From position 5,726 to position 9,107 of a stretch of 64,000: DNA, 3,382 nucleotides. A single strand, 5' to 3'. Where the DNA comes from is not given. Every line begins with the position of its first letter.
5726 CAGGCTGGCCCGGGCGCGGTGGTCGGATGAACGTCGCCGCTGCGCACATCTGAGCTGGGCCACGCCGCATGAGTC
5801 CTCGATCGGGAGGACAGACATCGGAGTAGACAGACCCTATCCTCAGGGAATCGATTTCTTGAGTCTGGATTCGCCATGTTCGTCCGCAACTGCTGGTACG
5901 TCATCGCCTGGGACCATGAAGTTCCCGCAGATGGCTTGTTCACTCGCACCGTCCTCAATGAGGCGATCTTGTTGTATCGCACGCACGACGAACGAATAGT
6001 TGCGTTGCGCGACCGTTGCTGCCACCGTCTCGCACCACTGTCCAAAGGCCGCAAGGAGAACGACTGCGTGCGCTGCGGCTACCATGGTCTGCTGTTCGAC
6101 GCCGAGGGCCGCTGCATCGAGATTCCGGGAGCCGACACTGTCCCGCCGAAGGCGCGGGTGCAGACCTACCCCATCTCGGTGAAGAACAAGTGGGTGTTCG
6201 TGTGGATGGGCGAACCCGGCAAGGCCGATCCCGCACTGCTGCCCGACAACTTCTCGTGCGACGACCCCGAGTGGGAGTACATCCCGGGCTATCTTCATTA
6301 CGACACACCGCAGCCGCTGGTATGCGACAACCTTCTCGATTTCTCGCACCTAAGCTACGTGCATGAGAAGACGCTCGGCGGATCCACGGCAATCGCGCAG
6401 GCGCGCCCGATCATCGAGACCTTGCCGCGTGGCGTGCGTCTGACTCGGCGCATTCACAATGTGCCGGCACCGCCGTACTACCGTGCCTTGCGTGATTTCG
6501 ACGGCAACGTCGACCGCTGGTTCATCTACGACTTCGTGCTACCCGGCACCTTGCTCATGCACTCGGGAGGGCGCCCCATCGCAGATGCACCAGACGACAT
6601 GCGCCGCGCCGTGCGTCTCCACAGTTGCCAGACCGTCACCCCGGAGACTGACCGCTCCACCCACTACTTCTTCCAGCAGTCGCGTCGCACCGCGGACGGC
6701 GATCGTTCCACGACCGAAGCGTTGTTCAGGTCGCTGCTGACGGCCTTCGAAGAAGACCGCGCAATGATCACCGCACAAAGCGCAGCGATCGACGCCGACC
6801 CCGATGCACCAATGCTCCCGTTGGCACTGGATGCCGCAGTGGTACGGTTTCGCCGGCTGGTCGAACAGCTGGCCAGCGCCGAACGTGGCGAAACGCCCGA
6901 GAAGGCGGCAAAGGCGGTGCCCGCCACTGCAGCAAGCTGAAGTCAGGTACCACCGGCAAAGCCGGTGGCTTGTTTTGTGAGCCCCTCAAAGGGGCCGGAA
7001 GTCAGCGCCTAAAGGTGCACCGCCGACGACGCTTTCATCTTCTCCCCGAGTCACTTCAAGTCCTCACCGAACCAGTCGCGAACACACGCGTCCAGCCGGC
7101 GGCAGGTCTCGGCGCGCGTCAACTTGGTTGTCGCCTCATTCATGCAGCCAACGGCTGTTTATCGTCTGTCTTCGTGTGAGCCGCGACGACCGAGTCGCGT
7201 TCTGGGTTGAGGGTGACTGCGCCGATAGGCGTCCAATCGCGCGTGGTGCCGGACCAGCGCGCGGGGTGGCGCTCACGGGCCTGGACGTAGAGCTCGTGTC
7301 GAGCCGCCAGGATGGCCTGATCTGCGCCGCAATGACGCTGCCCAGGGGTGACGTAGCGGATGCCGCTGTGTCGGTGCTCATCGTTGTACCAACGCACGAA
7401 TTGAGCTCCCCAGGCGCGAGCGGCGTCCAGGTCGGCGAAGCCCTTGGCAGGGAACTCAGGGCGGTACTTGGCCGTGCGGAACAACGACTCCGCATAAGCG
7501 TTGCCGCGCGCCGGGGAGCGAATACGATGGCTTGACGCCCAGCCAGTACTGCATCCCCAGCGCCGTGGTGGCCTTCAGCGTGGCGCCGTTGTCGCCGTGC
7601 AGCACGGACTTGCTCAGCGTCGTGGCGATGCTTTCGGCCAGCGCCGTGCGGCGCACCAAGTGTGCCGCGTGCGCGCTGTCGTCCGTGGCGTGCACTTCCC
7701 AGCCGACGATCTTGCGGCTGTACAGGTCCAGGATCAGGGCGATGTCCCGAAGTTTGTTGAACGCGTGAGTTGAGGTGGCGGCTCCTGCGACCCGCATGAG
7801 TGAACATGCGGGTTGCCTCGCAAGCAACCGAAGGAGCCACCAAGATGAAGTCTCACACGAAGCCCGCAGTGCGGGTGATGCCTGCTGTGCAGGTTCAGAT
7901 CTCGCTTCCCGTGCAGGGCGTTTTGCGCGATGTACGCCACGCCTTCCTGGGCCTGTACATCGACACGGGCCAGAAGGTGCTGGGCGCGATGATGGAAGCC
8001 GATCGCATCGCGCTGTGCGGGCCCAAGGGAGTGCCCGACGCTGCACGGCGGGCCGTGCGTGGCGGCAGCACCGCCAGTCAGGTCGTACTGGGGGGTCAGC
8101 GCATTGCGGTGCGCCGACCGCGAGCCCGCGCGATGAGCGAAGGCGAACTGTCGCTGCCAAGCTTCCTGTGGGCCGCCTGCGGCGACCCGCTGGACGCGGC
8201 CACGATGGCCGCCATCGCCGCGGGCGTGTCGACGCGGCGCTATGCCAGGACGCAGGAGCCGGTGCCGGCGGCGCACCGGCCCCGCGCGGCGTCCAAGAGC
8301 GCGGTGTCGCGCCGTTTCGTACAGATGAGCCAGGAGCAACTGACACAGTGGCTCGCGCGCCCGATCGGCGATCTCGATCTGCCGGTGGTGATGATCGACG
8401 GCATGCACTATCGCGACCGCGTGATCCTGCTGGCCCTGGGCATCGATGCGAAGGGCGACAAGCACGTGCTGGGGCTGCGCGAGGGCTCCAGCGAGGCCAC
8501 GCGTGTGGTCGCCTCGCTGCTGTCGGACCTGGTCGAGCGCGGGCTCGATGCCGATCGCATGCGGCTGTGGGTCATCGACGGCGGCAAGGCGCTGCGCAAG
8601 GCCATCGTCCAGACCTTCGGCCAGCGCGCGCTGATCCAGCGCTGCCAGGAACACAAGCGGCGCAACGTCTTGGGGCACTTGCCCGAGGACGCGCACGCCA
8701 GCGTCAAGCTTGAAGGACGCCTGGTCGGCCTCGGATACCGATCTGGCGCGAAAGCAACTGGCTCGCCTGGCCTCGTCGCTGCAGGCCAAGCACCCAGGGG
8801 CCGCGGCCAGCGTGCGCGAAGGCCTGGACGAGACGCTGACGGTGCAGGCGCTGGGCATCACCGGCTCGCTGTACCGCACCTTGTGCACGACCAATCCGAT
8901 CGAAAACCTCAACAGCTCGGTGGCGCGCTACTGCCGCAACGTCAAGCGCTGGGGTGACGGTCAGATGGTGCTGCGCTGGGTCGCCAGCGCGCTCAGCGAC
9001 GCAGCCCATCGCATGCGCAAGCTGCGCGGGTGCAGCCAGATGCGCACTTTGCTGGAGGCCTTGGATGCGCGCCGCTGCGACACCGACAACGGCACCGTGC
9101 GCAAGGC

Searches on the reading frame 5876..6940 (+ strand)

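Call 47: search_protein_families(library=pfam, proteins=[window:5876-6940:+], max_evalue=0.0001)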
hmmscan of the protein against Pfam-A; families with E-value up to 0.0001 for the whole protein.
window:5876-6940:+ (354 aa): 2 families
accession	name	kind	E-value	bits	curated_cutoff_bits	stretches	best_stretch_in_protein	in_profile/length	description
PF19112.6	VanA_C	-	1.9e-43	149.3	23.5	1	143-334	2-192/193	Vanillate O-demethylase oxygenase C-terminal domain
PF00355.32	Rieske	-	1.3e-20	73.5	20.3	1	7-96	2-85/88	Rieske [2Fe-2S] domain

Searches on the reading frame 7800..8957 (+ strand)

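Call 47: search_protein_families(library=pfam, proteins=[window:7800-8957:+], max_evalue=0.0001)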
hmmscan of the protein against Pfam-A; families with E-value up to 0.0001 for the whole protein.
window:7800-8957:+ (385 aa): 1 family
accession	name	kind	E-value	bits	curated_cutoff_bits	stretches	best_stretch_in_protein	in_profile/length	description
PF00872.24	Transposase_mut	-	1.8e-22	80.2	21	1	58-303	31-274/379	Transposase, Mutator family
